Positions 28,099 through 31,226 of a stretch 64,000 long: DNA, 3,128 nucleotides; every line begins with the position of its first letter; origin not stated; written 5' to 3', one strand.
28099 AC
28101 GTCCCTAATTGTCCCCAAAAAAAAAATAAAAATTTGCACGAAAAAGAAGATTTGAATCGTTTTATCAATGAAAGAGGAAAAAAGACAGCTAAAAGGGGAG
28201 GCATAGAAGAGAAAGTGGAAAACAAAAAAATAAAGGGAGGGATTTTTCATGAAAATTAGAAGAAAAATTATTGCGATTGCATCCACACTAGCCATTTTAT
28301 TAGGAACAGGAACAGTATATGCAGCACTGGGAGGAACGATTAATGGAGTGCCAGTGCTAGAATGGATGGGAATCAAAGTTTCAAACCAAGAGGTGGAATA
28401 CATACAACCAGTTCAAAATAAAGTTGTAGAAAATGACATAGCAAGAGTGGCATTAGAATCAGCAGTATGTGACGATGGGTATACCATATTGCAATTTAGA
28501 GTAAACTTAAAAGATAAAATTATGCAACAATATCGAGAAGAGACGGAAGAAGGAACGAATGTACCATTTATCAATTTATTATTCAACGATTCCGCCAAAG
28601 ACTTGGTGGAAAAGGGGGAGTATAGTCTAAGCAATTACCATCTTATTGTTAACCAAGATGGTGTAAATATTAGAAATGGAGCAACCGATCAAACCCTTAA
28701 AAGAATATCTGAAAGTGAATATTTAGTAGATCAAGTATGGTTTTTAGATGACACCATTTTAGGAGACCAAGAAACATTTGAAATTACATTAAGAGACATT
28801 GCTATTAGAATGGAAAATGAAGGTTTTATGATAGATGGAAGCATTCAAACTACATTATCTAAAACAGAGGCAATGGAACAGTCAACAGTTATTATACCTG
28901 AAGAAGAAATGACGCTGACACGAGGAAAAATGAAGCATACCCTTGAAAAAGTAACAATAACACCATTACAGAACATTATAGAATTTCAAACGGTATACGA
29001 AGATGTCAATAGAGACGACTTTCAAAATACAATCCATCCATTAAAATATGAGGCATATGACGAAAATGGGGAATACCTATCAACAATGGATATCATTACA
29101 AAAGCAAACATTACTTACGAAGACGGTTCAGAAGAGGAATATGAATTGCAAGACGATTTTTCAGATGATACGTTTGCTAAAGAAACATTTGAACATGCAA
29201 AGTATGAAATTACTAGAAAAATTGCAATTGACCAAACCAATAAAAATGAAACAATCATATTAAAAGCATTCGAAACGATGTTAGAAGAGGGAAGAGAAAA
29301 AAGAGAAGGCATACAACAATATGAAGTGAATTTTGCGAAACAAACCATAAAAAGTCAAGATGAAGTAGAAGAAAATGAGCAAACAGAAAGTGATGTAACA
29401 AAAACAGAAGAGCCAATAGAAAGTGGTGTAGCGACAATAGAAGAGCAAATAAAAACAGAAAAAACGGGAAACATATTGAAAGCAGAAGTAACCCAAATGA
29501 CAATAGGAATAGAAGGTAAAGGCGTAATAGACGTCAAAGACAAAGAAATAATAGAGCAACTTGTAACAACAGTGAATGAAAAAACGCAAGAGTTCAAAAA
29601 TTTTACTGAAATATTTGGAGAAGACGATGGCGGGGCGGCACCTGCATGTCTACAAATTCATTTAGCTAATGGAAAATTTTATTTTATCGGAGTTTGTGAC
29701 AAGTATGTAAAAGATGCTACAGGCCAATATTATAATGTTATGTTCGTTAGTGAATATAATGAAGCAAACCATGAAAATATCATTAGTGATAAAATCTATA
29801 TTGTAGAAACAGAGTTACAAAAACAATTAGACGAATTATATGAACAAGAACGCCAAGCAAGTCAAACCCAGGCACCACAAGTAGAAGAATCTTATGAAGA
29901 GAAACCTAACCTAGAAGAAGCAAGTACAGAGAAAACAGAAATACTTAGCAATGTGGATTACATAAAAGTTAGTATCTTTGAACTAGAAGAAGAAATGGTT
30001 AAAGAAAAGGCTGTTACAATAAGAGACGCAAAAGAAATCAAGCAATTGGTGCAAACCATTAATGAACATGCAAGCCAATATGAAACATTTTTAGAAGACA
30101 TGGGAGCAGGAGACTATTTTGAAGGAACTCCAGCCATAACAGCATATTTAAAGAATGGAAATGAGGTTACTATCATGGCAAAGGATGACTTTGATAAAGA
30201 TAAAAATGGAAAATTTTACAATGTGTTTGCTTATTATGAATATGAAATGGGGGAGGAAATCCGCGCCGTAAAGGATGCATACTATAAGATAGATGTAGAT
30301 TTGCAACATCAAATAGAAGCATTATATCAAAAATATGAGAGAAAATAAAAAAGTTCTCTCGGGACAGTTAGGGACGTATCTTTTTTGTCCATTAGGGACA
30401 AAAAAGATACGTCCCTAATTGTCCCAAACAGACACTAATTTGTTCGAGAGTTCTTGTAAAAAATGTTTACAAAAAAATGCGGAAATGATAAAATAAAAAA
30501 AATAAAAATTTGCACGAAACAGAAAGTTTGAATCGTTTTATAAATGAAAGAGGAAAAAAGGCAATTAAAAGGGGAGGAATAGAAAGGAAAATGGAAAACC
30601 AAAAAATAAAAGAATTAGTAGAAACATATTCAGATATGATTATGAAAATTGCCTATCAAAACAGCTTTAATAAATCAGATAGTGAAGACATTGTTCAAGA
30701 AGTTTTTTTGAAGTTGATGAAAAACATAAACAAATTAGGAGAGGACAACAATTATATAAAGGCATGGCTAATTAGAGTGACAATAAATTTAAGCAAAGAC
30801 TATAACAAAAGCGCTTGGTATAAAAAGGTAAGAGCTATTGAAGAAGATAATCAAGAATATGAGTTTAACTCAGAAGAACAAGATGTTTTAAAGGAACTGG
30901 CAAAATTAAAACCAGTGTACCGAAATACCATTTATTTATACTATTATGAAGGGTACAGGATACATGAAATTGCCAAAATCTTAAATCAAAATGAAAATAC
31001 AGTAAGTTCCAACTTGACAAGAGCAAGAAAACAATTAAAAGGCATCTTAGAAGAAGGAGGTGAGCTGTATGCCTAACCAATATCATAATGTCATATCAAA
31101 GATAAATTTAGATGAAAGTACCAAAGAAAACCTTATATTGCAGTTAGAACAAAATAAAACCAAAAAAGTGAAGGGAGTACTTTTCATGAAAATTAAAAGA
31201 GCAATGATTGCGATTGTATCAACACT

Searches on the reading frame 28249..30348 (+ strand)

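Call 49: search_protein_families(library=pfam, proteins=[window:28249-30348:+])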
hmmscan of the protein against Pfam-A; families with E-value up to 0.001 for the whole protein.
window:28249-30348:+ (699 aa): 1 family
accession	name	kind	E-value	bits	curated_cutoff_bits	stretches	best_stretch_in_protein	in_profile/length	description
PF13786.12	DUF4179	-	4.4e-05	24.3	30.1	1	2-85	3-92/94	Domain of unknown function (DUF4179)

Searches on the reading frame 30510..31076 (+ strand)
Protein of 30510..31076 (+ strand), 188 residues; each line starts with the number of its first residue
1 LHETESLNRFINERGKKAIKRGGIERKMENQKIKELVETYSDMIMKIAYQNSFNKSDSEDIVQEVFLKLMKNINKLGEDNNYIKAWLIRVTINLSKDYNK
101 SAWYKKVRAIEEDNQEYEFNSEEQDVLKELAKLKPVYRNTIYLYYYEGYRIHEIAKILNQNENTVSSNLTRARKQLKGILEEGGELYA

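Call 49: search_protein_families(library=pfam, proteins=[window:30510-31076:+])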
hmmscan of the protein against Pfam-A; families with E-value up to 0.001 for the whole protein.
window:30510-31076:+ (188 aa): 6 families
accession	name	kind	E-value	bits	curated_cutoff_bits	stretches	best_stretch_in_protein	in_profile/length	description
PF08281.18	Sigma70_r4_2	-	6.4e-13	48.6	25.7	1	125-176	3-54/54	Sigma-70, region 4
PF04542.20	Sigma70_r2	-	2e-12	47.1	24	1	36-102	1-68/71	Sigma-70 region 2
PF04545.22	Sigma70_r4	-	2e-07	30.9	24.1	1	130-177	2-49/50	Sigma-70, region 4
PF07638.17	Sigma70_ECF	-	6.1e-07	29.9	21.1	1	122-177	125-180/185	ECF sigma factor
PF06056.18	Terminase_5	-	4.5e-05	23.7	20.3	1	143-174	8-39/58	Putative ATPase subunit of terminase (gpP-like)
PF12645.13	HTH_16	-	0.00072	20.1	22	0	33-75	15-63/65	Helix-turn-helix domain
